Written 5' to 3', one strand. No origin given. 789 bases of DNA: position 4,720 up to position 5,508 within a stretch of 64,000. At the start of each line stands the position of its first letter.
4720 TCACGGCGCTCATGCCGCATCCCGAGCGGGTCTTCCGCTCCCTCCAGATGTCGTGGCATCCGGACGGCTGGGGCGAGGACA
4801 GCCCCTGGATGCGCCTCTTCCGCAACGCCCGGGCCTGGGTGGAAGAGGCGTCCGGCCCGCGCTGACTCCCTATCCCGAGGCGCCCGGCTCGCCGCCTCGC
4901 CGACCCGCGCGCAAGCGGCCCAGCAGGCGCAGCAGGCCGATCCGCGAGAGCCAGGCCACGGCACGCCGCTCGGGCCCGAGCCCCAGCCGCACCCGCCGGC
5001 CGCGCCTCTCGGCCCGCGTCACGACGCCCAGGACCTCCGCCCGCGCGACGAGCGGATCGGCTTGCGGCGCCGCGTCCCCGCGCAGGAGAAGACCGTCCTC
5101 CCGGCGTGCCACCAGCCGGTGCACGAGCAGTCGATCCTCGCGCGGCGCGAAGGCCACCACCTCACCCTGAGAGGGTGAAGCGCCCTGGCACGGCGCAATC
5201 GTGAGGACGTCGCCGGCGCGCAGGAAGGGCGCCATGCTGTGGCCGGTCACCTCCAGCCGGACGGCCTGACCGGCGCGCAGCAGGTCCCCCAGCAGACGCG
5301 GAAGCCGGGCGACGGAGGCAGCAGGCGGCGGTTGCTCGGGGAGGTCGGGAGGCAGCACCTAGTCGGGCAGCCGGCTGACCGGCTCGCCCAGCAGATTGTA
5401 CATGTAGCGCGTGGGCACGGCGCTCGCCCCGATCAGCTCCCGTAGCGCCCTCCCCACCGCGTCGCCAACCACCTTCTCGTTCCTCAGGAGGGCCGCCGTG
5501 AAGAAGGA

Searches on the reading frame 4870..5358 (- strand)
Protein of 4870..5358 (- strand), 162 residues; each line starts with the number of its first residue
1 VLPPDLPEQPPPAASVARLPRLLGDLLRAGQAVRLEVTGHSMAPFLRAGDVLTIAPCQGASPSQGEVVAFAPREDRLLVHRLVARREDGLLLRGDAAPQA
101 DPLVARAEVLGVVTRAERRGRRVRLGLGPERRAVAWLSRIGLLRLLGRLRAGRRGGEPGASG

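Call 26: find_encoding_contigs(protein=window:4870-5358:-, flank=2000, max_places=3)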
Protein window:4870-5358:- (162 aa): 1 contig read that carries it; 1 place shown.
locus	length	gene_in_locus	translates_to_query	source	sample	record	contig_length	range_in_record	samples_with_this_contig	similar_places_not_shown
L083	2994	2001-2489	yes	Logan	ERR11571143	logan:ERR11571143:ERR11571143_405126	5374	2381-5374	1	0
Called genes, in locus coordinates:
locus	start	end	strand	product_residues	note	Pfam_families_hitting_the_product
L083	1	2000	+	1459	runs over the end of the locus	?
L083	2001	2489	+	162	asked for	PF00717:Peptidase_S24 (weak)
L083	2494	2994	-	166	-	?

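Call 37: search_protein_families(library=pfam, proteins=[window:4870-5358:-], max_evalue=0.00001)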
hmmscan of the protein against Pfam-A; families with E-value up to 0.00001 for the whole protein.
window:4870-5358:- (162 aa): 1 family
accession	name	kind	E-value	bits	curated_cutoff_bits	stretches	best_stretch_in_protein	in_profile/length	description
PF00717.28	Peptidase_S24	-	1.2e-06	28.6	23.3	1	28-113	31-115/116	Peptidase S24-like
